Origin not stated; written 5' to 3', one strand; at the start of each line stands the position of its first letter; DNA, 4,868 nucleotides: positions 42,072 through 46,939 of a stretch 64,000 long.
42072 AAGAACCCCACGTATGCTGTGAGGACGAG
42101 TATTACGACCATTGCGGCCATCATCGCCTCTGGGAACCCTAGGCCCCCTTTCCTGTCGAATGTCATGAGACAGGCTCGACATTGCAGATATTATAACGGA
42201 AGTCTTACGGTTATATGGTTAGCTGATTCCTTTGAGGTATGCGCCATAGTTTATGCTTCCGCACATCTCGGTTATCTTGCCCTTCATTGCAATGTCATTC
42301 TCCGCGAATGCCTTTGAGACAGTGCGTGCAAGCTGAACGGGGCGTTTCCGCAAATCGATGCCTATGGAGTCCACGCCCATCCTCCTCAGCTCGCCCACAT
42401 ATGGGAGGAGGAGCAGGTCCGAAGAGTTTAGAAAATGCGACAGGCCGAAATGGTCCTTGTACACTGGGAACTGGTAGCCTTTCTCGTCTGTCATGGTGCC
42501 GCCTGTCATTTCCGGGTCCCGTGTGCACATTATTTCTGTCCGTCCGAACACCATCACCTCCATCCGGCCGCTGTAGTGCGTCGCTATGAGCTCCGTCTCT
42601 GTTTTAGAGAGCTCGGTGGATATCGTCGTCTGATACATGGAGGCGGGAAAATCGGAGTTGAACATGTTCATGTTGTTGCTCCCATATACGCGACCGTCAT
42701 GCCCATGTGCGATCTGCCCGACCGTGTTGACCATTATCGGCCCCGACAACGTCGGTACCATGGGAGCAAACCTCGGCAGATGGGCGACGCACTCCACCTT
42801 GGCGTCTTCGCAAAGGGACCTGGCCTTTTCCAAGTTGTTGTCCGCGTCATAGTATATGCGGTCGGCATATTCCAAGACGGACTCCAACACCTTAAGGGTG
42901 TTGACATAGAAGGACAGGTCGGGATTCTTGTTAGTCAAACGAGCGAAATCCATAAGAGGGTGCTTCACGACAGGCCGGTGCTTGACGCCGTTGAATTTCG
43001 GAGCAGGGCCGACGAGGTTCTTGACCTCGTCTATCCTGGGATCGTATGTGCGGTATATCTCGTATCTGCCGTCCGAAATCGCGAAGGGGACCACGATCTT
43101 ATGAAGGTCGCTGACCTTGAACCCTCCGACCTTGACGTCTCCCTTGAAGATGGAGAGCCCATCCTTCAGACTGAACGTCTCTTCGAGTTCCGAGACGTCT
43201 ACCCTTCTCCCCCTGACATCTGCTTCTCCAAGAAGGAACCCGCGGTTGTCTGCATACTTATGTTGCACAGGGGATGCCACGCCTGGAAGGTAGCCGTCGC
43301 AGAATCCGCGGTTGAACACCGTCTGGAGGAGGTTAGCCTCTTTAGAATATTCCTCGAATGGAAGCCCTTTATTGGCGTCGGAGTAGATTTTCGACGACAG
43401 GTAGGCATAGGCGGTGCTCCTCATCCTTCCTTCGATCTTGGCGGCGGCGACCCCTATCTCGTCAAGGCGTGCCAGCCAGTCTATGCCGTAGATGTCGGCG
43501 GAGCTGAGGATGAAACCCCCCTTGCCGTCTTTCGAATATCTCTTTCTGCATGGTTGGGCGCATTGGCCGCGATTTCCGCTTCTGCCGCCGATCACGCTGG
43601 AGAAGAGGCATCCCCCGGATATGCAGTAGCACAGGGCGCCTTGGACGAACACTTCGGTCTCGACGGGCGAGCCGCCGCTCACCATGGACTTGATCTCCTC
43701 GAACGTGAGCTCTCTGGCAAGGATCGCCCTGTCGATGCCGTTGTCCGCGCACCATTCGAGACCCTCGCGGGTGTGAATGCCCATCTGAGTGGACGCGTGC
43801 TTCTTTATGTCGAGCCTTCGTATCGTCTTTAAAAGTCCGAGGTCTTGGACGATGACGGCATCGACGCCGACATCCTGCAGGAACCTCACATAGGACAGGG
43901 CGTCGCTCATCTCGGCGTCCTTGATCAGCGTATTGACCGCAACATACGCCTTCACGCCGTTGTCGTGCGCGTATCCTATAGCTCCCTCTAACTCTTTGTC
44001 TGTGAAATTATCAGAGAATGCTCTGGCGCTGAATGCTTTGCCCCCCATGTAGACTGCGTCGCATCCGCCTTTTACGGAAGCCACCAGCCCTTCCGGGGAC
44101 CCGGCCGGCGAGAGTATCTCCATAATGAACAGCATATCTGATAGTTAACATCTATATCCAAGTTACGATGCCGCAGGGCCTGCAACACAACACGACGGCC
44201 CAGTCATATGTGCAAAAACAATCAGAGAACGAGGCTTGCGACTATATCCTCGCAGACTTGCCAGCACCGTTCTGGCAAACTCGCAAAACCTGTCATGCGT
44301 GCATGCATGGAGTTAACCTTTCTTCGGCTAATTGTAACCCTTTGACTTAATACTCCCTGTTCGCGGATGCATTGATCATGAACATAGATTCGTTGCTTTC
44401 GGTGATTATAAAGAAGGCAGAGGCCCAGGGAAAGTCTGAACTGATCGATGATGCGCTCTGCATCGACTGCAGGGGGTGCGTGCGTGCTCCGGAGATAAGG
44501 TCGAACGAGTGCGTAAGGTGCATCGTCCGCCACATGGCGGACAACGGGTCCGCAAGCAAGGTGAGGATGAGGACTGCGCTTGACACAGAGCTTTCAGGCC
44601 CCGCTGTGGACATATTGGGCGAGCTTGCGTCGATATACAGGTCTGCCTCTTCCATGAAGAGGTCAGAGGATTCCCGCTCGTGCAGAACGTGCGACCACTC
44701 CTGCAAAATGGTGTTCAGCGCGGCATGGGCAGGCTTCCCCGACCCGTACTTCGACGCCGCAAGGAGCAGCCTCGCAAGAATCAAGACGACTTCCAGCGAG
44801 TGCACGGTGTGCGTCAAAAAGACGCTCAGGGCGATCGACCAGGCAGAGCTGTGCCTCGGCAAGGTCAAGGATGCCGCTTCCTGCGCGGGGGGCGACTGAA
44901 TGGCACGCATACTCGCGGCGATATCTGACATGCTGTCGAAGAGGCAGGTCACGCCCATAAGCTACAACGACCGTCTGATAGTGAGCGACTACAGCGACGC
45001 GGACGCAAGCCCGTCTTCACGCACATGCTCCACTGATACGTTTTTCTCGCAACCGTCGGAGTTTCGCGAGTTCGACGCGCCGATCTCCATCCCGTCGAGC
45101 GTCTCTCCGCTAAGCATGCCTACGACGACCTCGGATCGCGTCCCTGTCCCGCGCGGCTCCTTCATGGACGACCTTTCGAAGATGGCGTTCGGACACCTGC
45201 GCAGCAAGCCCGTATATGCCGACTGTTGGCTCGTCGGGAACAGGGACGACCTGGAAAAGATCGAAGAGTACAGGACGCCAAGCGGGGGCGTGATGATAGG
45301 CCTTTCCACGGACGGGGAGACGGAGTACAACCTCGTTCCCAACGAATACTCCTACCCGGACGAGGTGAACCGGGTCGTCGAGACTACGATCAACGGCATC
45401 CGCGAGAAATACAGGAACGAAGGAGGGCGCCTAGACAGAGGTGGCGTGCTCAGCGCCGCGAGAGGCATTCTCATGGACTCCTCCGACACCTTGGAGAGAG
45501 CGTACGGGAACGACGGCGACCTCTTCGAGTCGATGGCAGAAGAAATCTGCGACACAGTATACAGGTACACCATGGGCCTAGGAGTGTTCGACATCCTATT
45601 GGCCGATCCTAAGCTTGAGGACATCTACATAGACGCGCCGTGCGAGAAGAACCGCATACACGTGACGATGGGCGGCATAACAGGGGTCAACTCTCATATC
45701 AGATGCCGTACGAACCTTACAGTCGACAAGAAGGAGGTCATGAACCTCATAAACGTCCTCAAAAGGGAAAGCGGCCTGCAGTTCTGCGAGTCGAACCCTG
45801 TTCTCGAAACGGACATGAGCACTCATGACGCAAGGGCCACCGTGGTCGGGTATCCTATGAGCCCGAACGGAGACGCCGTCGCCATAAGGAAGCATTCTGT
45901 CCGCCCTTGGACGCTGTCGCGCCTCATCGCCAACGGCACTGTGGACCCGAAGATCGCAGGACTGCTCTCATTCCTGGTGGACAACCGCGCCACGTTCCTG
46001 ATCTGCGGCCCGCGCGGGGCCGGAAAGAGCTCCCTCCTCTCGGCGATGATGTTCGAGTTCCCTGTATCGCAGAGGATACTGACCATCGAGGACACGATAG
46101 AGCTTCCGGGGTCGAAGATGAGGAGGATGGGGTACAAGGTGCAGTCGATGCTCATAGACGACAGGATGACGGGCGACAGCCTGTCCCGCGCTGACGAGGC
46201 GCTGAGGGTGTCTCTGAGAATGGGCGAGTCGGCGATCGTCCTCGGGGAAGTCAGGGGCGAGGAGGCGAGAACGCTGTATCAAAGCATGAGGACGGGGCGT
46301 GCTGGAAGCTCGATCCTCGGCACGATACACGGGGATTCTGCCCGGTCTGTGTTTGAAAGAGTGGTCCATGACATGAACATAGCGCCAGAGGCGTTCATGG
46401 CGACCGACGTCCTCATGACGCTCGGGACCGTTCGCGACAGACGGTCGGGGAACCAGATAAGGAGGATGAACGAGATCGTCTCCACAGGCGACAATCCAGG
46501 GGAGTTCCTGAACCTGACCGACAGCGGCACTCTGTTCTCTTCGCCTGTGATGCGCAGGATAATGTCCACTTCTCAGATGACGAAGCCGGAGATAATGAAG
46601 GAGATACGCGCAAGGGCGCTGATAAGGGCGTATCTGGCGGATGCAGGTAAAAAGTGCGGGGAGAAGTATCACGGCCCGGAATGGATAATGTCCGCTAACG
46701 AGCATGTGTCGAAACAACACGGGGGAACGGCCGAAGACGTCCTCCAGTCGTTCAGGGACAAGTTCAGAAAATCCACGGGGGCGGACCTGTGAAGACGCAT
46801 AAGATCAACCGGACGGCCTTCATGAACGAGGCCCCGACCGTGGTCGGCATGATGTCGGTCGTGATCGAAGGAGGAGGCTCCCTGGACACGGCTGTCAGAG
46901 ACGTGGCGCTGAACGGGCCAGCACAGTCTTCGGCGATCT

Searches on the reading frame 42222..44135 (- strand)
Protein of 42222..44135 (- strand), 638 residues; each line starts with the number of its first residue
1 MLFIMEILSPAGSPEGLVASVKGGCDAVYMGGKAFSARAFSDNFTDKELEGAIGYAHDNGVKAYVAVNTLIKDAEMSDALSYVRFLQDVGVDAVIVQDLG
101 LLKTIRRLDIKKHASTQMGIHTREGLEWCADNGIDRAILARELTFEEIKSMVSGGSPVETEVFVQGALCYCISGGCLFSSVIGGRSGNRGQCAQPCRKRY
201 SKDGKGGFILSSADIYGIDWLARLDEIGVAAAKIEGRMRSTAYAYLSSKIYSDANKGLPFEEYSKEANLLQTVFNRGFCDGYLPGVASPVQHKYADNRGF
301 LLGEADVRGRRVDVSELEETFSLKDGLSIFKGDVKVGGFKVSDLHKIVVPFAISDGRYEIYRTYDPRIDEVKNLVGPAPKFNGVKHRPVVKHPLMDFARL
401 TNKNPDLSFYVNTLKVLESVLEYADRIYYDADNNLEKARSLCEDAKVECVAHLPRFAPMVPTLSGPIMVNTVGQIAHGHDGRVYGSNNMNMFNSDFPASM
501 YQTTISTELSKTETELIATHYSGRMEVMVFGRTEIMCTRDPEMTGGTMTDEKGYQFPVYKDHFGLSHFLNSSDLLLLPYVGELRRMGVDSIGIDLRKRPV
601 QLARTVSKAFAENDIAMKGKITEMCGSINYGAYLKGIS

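Call 74: search_protein_families(library=pfam, proteins=[window:42222-44135:-], max_evalue=0.00001)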
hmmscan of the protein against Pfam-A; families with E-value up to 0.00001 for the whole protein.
window:42222-44135:- (638 aa): 1 family
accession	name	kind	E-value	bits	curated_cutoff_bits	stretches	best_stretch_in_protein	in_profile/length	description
PF01136.24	Peptidase_U32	-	3.3e-67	226.6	22.4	1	77-284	2-228/233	Peptidase family U32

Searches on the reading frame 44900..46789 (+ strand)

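Call 74: search_protein_families(library=pfam, proteins=[window:44900-46789:+], max_evalue=0.00001)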
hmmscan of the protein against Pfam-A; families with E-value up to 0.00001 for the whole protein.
window:44900-46789:+ (630 aa): 1 family
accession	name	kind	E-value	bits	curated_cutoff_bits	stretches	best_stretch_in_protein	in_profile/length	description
PF00437.27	T2SSE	-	8.6e-21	74.4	24.9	1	318-497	99-263/370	Type II/IV secretion system protein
